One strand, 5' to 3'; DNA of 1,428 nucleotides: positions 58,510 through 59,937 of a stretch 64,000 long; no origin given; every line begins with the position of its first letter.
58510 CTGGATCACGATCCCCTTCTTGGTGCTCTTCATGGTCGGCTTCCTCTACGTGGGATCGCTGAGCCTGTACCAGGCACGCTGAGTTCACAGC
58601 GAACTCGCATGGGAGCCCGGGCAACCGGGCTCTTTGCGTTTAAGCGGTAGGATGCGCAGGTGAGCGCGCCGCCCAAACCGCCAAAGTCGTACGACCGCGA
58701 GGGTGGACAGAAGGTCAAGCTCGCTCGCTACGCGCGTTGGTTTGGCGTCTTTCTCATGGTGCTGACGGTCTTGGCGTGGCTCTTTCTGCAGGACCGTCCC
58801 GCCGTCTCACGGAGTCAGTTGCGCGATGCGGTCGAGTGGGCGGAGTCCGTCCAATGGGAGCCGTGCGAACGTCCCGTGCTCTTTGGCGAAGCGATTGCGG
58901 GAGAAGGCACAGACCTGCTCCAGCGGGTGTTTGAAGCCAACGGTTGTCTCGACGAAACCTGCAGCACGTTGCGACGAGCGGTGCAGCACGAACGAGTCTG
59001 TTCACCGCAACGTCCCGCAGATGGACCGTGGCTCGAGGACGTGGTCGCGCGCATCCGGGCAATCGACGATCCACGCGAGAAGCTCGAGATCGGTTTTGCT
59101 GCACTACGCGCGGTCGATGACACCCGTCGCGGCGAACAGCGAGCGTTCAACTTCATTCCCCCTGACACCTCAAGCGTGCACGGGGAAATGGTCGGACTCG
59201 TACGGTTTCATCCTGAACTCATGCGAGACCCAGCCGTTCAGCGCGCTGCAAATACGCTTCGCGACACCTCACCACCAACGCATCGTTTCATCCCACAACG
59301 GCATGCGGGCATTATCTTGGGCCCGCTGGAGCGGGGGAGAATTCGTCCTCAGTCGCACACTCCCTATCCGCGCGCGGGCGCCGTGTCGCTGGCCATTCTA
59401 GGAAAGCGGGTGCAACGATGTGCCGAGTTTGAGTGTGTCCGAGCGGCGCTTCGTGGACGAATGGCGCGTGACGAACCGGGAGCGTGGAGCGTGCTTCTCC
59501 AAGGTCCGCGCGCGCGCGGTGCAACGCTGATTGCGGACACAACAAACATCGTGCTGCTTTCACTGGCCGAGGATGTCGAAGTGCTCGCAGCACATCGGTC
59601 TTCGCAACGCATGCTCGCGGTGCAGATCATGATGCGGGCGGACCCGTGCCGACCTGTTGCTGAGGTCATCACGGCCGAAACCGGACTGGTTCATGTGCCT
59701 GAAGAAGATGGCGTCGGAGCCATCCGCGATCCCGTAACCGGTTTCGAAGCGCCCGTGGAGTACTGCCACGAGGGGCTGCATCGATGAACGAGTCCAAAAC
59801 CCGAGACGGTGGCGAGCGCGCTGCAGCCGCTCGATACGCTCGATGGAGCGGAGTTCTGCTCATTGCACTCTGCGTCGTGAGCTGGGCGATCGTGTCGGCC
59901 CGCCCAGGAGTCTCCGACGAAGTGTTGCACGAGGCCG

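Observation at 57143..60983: Processive GT2 synthase co-transcribed with two translationally coupled tandem paralogous membrane proteins of unknown family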

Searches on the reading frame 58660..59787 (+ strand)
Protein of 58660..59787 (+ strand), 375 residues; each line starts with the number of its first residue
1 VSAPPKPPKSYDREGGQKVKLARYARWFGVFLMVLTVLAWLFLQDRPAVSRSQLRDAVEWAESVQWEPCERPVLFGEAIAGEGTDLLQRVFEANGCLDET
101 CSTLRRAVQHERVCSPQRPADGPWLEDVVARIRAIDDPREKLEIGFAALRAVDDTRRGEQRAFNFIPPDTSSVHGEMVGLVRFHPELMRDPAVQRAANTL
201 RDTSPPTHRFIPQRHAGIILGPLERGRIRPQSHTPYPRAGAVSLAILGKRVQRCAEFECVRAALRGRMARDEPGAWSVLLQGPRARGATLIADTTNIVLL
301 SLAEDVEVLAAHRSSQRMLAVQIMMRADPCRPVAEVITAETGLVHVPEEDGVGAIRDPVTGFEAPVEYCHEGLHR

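Call 7: search_protein_families(library=pfam, proteins=[window:58660-59787:+], max_evalue=1)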
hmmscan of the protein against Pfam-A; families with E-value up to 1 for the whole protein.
window:58660-59787:+ (375 aa): 0 families

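Call 8: search_protein_families(library=ncbifam, proteins=[window:58660-59787:+], max_evalue=1)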
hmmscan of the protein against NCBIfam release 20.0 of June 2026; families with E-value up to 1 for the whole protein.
window:58660-59787:+ (375 aa): 0 families

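Call 44: list_cluster_members(proteins=[P0002, window:58660-59784:+, window:59784-60980:+, window:60994-61368:-, window:56291-56905:+])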
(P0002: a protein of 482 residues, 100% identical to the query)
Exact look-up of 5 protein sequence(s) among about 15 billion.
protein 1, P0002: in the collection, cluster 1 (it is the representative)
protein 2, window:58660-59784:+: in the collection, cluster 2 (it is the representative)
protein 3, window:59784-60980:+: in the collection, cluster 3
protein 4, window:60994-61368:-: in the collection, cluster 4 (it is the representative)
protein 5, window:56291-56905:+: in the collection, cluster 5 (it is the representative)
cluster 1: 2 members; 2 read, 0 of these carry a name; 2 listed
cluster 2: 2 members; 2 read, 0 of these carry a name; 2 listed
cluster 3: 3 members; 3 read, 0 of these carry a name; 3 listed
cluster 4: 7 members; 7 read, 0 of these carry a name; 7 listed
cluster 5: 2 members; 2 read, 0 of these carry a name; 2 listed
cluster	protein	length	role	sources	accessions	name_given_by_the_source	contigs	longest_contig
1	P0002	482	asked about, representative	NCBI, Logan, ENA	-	-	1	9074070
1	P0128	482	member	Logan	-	-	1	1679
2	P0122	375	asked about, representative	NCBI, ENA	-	-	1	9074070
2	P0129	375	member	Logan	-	-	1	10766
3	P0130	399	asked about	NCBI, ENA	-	-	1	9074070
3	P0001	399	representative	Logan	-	-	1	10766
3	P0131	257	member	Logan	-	-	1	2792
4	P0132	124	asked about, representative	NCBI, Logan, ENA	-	-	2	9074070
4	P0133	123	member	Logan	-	-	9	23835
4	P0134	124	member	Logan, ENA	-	-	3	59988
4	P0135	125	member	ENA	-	-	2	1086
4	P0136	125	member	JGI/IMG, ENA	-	-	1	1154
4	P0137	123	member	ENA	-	-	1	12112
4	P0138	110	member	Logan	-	-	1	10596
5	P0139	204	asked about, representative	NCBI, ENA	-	-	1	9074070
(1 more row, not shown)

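Call 45: predict_structure(alignment_id=A3)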
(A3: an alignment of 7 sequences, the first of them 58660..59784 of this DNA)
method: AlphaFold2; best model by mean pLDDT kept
length: 375 residues; sequences in the alignment: 7
mean_pLDDT: 86.3   pTM: 0.80
mean pLDDT of the five models: 86.3, 82.3, 78.9, 78.5, 76.3
residues with pLDDT >= 90: 192; 70-90: 149; 50-70: 29; < 50: 5
segments of 3 or more residues with pLDDT < 50: 373-375
pLDDT, mean of each block of 10 residues (from residue 1): 55 65 87 90 84 96 94 93 92 90 95 78 87 95 96 90 79 93 92 95 91 92 81 78 94 90 83 80 85 88 87 92 90 82 82 86 82 48
secondary structure, 60 per line:
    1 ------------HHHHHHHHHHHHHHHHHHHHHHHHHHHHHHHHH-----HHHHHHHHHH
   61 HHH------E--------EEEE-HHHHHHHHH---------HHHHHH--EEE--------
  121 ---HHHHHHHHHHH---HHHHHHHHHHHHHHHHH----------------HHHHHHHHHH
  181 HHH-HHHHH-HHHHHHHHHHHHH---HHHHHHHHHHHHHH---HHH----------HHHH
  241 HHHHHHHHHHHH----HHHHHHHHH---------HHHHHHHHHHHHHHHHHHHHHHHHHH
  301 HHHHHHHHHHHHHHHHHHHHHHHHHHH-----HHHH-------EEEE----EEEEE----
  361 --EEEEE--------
elements in order: H13-45 H51-63 E79-82 H84-92 H102-107 E110-112 H124-134 H138-154 H171-183 H185-189 H191-203 H207-220 H237-252 H257-265 H275-327 H333-336 E344-347 E352-356 E363-367

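Call 57: fold_search(model_id=the predicted structure, library=pdb)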
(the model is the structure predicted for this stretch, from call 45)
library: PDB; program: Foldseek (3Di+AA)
matches with E <= 10: 328; with E <= 0.001: 0
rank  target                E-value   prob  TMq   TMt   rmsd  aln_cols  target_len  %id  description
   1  8ga7                  9.9e-02  0.20  0.14  0.12  24.6       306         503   13  Geometrically programmable nanomaterial construction using regularized protein building blocks (released 2024-03-13)
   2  5kud                  2.6e-01  0.12  0.15  0.14  26.4       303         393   11  Crystal structure of full length Cry6Aa (released 2016-08-03)
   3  7mwr_B                2.8e-01  0.12  0.13  0.16  19.8       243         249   11  Structure of De Novo designed beta sheet heterodimer LHD101A53/B4 (released 2022-01-19)
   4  8g9k_A                3.8e-01  0.08  0.10  0.16  19.6       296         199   14  Geometrically programmable nanomaterial construction using regularized protein building blocks (released 2024-03-13)
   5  5k7v_A                5.0e-01  0.08  0.12  0.15  24.5       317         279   11  Computational Design of Self-Assembling Cyclic Protein Homooligomers (released 2017-04-12)
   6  5f0k_A                5.3e-01  0.11  0.18  0.16  25.8       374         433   13  Structure of VPS35 N terminal region (released 2016-12-07)
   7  4wnd_A                5.8e-01  0.10  0.14  0.15  18.8       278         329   12  Crystal structure of the TPR domain of LGN in complex with Frmpd4/Preso1 at 1.5 Angstrom resolution (released 2015-09-16)
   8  5cwl_A                7.3e-01  0.12  0.13  0.22  18.2       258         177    8  Crystal structure of de novo designed helical repeat protein DHR54 (released 2015-12-16)
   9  4a1s_B                8.8e-01  0.11  0.15  0.16  21.6       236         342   14  Crystallographic structure of the Pins:Insc complex (released 2012-03-28)
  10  5cwb                  1.0e+00  0.06  0.11  0.17  15.9       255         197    9  Crystal structure of de novo designed helical repeat protein DHR4 (released 2015-12-16)
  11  8up1_A                1.2e+00  0.12  0.16  0.17  20.1       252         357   11  CryoEM Structure of Allosterically Switchable De Novo Protein sr322, In Closed State without Effector Peptide (released 2024-08-14)
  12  8cwy_A                1.2e+00  0.08  0.15  0.13  21.3       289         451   10  Accurate computational design of genetically encoded 3D protein crystals (released 2023-11-01)
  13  6ded_A                1.2e+00  0.04  0.13  0.14  25.9       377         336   11  Crystal structure of the C-terminal ARM domain of Homo sapiens SPIN90 (SH3-protein interacting with Nck), residues 351 (released 2018-10-24)
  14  4a1g_B                1.3e+00  0.16  0.15  0.32  17.0       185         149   12  The crystal structure of the human Bub1 TPR domain in complex with the KI motif of Knl1 (released 2012-02-29)
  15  8ucs_G                1.3e+00  0.07  0.15  0.20  19.4       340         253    8  Cryo-EM structure of the flagellar MotAB stator bound to FliG (released 2024-01-24)
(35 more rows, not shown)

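Call 64: search_protein_families(library=padloc, proteins=[window:58660-59784:+], max_evalue=0.1)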
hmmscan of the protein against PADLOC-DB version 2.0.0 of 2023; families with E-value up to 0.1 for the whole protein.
window:58660-59784:+ (375 aa): 0 families

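Call 65: search_protein_families(library=phrogs, proteins=[window:58660-59784:+], max_evalue=0.1)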
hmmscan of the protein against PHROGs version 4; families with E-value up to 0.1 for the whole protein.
window:58660-59784:+ (375 aa): 0 families

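Call 70: search_solved_structures(query=A2, max_evalue=10)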
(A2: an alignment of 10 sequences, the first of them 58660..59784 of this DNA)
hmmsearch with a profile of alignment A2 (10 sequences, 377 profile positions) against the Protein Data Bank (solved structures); distinct sequences matched with E-value up to 10: 2.
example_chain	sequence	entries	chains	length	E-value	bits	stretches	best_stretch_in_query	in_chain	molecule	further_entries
6i9g_A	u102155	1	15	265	1.1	11.5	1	125-162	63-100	Linocin-M18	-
7vlx_Z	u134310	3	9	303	2.5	10.4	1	12-56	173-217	PTS mannose family transporter subunit IID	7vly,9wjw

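Call 71: search_protein_families(library=pfam, alignment_id=A2, max_evalue=10)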
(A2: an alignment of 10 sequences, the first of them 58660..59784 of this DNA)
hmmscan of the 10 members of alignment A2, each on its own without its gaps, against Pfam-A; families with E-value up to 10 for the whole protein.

A. member 1, window:58660-59784:+ (375 aa): 0 families

B. families by the number of members that match (of 10 scanned): 2 families
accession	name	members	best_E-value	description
PF18155.6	pPIWI_RE_Z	2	0.0019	pPIWI RE three-gene island domain Z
PF05545.16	FixQ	1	0.18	Cbb3-type cytochrome oxidase component FixQ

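Call 76: fold_search(model_id=the predicted structure, library=viral)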
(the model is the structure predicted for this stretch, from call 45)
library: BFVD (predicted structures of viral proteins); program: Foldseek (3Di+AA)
matches with E <= 10: 319; with E <= 0.001: 0
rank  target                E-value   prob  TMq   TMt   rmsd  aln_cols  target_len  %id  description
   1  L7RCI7                3.0e-01  0.08  0.13  0.14  28.8       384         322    8  Uncharacterized protein [Acanthamoeba polyphaga moumouvirus]
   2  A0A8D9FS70            4.0e-01  0.05  0.09  0.10  20.4       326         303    9  Uncharacterized protein [uncultured marine phage]
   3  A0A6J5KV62            4.4e-01  0.08  0.15  0.16  28.0       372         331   10  Uncharacterized protein [uncultured Caudovirales phage]
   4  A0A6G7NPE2            4.6e-01  0.08  0.13  0.17  21.7       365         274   11  M009Lb [Myxoma virus]
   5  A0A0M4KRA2            4.6e-01  0.07  0.13  0.07  26.4       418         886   12  p3 [Macrophomina phaseolina chrysovirus 1]
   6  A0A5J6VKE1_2          5.3e-01  0.09  0.13  0.07  26.4       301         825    7  Uncharacterized protein [Megaviridae environmental sample]
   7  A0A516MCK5            5.3e-01  0.07  0.10  0.05  30.4       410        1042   11  (no name in the UniProt tables at hand)
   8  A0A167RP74            5.6e-01  0.05  0.12  0.12  29.5       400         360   10  Uncharacterized protein [Powai lake megavirus]
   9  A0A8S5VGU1            6.4e-01  0.06  0.11  0.11  30.1       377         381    9  Uncharacterized protein [Myoviridae sp. ctkfK18]
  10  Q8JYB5                6.7e-01  0.11  0.15  0.12  18.4       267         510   11  R transactivator of EBV-like protein [Suid gammaherpesvirus 3]
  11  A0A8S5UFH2            7.0e-01  0.08  0.15  0.16  19.5       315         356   12  Uncharacterized protein [Myoviridae sp. ctcyQ27]
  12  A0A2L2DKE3            7.0e-01  0.06  0.14  0.15  29.2       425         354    8  Uncharacterized protein [Acanthamoeba polyphaga mimivirus]
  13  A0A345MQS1            7.4e-01  0.09  0.14  0.21  19.8       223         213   11  (no name in the UniProt tables at hand)
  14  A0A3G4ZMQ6            8.1e-01  0.13  0.14  0.18  15.5       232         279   10  DUF4476 domain-containing protein [Terrestrivirus sp.]
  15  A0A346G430            8.1e-01  0.05  0.10  0.10  20.4       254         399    7  (no name in the UniProt tables at hand)
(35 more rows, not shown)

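Call 78: find_homologous_proteins(query=A2, max_evalue=0.001)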
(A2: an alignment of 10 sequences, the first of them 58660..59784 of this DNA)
Query A2 (10 sequences) (375 aa, profile of the alignment): 4 proteins with E <= 0.001 among 8000 candidates.
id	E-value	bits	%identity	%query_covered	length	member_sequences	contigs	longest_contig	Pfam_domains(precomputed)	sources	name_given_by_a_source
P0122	8.5e-152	524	100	100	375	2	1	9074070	-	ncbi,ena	-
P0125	4.8e-111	390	29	82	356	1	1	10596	-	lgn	-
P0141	2.0e-97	345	27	83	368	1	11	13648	-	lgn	-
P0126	1.1e-96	342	36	86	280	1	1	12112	-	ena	-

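Call 79: find_encoding_contigs(protein=P0141, flank=10000, max_places=6)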
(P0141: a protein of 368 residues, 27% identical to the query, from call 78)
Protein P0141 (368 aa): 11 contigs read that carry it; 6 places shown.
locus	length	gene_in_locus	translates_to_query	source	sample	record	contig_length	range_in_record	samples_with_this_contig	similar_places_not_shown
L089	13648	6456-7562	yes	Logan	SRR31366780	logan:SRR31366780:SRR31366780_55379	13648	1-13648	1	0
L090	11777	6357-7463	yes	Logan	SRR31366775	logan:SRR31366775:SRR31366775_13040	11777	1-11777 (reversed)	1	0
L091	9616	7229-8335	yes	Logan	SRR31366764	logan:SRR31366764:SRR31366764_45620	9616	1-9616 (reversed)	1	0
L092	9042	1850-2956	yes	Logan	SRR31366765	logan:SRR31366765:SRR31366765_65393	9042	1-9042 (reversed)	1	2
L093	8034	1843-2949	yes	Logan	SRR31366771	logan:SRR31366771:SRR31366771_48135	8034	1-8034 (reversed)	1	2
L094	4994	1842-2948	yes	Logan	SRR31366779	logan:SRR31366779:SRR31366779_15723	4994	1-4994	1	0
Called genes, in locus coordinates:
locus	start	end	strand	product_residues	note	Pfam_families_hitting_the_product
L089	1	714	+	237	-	?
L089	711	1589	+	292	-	PF02517:Rce1-like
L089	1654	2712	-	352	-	PF02012:BNR (faint)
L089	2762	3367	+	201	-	-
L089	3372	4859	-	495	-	-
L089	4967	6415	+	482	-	PF13506:Glyco_transf_21, PF00535:Glycos_transf_2, PF13641:Glyco_tranf_2_3, PF13632:Glyco_trans_2_3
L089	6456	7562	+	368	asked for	-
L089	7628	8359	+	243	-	PF01322:Cytochrom_C_2 (faint)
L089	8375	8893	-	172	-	-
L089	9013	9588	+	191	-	PF00440:TetR_N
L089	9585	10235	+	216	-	-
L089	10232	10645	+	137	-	-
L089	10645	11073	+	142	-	-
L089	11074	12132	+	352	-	PF25954:Beta-barrel_RND_2, PF25990:Beta-barrel_YknX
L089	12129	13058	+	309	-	PF00005:ABC_tran, PF13304:AAA_21 (weak)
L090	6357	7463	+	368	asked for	-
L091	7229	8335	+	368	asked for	-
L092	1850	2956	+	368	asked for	-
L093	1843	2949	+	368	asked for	-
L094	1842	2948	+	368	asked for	-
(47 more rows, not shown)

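Call 90: find_related_loci(query=A2, collection=viral_contigs, flank=5000)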
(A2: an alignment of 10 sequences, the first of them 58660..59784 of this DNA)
Query A2 (375 aa) in viral_contigs; peptide patterns used: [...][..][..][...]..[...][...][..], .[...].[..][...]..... (x = any residue, [..] = any of these).
191 stretches matched a pattern, but none encodes a relative of the query by tblastn (E <= 1e-3).

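Call 92: find_related_loci(query=A5, collection=metagenome_contigs, flank=6000)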
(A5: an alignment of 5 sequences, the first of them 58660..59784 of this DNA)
Query A5 (375 aa) in metagenome_contigs; peptide patterns used: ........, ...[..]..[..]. (x = any residue, [..] = any of these).
108 stretches matched a pattern, but none encodes a relative of the query by tblastn (E <= 1e-3).
